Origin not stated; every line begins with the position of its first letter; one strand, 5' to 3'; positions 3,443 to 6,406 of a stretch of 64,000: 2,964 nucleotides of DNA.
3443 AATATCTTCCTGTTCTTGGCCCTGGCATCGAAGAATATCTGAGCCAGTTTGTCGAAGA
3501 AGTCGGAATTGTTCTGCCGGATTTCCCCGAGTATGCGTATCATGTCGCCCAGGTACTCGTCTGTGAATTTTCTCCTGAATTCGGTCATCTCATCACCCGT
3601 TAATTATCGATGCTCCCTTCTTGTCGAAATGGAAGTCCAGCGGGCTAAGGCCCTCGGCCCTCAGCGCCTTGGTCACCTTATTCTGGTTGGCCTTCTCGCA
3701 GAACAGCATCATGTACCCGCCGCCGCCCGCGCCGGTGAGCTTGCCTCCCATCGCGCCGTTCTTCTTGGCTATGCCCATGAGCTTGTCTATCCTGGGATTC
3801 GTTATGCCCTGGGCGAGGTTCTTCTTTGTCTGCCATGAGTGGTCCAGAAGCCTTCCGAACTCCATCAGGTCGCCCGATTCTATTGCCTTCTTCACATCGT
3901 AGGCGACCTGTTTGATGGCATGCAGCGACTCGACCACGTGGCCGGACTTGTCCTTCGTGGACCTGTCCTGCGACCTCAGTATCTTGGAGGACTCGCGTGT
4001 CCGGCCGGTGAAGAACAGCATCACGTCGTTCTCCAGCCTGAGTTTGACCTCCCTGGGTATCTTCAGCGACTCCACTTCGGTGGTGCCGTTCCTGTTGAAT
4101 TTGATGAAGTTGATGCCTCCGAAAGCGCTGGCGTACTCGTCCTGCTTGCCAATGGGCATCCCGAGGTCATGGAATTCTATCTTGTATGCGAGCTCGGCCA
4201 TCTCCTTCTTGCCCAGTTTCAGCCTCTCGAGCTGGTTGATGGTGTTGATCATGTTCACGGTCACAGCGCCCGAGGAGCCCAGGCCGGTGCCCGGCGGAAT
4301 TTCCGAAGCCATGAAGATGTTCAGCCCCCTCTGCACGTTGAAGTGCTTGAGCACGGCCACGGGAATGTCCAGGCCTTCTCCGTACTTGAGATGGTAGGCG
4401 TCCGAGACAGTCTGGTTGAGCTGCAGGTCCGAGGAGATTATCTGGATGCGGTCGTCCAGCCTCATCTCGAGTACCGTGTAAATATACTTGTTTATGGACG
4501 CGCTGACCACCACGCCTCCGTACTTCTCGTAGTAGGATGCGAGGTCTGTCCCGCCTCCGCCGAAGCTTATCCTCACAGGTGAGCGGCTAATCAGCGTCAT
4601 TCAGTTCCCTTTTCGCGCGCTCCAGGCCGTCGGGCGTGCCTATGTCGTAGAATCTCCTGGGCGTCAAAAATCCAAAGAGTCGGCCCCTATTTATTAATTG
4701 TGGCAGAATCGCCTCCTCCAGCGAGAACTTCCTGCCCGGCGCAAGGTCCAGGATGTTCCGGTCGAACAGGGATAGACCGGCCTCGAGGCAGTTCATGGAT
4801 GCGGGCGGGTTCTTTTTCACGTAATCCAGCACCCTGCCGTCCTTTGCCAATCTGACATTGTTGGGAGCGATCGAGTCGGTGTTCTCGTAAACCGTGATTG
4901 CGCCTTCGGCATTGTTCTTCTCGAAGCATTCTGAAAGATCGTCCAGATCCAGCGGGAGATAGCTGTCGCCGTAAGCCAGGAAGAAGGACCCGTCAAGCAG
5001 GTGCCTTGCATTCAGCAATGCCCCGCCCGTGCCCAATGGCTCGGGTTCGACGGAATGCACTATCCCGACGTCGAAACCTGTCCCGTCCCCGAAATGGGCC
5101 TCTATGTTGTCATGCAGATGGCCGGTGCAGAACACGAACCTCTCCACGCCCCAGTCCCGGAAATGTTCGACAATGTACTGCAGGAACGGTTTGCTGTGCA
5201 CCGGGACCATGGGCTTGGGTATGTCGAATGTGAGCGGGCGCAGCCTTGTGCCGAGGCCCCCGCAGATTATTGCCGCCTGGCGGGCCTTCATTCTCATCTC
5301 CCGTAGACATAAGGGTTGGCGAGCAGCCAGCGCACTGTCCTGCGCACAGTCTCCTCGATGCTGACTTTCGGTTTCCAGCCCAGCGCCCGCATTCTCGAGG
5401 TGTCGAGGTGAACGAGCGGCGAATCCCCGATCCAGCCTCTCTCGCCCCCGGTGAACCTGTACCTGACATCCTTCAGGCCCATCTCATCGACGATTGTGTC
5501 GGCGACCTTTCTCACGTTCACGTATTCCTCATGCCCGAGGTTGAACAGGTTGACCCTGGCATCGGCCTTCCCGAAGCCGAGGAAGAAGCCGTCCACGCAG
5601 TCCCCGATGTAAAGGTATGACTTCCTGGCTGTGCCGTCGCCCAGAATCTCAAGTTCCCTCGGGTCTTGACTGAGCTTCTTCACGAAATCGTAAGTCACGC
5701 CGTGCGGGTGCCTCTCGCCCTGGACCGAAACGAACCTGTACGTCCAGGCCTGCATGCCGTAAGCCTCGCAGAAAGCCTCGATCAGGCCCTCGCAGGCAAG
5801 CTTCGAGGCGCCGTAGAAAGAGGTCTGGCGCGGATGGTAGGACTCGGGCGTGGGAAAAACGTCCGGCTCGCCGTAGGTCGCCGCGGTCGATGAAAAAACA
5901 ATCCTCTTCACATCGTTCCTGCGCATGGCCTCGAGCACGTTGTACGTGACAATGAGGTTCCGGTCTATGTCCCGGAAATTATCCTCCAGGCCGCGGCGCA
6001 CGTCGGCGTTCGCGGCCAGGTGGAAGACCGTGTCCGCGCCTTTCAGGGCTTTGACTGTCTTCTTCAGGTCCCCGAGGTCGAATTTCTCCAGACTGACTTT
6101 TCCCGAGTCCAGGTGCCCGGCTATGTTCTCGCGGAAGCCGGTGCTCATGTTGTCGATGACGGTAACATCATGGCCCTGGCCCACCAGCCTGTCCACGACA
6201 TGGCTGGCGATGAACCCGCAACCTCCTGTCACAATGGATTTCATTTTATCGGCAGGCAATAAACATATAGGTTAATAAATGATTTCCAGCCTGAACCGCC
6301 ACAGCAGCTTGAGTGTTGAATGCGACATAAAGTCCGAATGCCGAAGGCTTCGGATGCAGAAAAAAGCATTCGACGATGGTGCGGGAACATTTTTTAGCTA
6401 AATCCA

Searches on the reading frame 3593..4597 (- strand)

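Call 8: search_protein_families(library=pfam, proteins=[window:3593-4597:-], max_evalue=0.001)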
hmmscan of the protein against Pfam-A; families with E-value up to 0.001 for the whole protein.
window:3593-4597:- (334 aa): 2 families
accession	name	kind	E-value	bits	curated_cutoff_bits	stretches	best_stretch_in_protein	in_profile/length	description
PF00288.32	GHMP_kinases_N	-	1.1e-15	58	22.3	1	82-161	10-87/87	GHMP kinases N terminal domain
PF08544.19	GHMP_kinases_C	-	6e-14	52.6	21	1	236-315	2-82/85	GHMP kinases C terminal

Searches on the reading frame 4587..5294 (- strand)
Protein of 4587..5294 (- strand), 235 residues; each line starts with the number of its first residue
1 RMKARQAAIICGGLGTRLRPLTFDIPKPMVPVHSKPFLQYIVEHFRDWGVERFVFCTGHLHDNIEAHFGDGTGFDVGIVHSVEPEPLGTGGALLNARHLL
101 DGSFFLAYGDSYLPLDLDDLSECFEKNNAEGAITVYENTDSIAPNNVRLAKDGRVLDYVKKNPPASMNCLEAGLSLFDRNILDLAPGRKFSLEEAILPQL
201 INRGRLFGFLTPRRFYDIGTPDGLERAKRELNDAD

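Call 8: search_protein_families(library=pfam, proteins=[window:4587-5294:-], max_evalue=0.001)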
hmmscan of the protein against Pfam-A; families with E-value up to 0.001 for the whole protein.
window:4587-5294:- (235 aa): 2 families
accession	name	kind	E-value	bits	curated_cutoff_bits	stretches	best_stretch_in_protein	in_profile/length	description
PF00483.29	NTP_transferase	-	1.3e-22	81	21.2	1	8-232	3-243/245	Nucleotidyl transferase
PF12804.13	NTP_transf_3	-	5.3e-09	36.9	27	1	7-139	1-126/160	MobA-like NTP transferase domain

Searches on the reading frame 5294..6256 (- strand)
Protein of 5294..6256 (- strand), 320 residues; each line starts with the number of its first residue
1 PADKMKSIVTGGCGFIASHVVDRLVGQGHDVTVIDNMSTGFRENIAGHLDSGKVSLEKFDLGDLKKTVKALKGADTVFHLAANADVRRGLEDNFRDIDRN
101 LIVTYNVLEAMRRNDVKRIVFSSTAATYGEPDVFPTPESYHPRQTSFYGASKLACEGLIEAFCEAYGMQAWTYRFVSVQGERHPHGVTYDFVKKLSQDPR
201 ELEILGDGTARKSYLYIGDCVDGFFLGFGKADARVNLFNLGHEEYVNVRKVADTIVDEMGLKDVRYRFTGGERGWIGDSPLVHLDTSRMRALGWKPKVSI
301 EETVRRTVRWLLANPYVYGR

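Call 8: search_protein_families(library=pfam, proteins=[window:5294-6256:-], max_evalue=0.001)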
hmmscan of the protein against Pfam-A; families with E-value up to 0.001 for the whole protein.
window:5294-6256:- (320 aa): 9 families
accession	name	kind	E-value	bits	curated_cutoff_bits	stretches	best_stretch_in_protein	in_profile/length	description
PF01370.27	Epimerase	-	2e-46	158.8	20.9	1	8-241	2-240/240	NAD dependent epimerase/dehydratase family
PF16363.11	GDP_Man_Dehyd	-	7.7e-40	137.8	27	1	8-307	1-332/332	GDP-mannose 4,6 dehydratase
PF01073.25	3Beta_HSD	-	7.1e-16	58.5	22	1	8-220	1-221/280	3-beta hydroxysteroid dehydrogenase/isomerase family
PF13460.12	NAD_binding_10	-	1.1e-11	45.4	27.2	1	11-135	1-110/184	NAD(P)H-binding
PF02719.21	Polysacc_synt_2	-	1.2e-07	31.7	20.2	1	8-166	2-156/293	Polysaccharide biosynthesis protein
PF07993.18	NAD_binding_4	-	7.4e-07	29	20.1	1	64-184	78-213/258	Male sterility protein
PF04321.23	RmlD_sub_bind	-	1.3e-06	28.2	27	1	5-207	1-178/287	RmlD substrate binding domain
PF05368.20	NmrA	-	5.2e-06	26.7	27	1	8-126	6-109/298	NmrA-like family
PF00106.31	adh_short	-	7.3e-05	22.8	26.6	0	8-166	4-167/195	short chain dehydrogenase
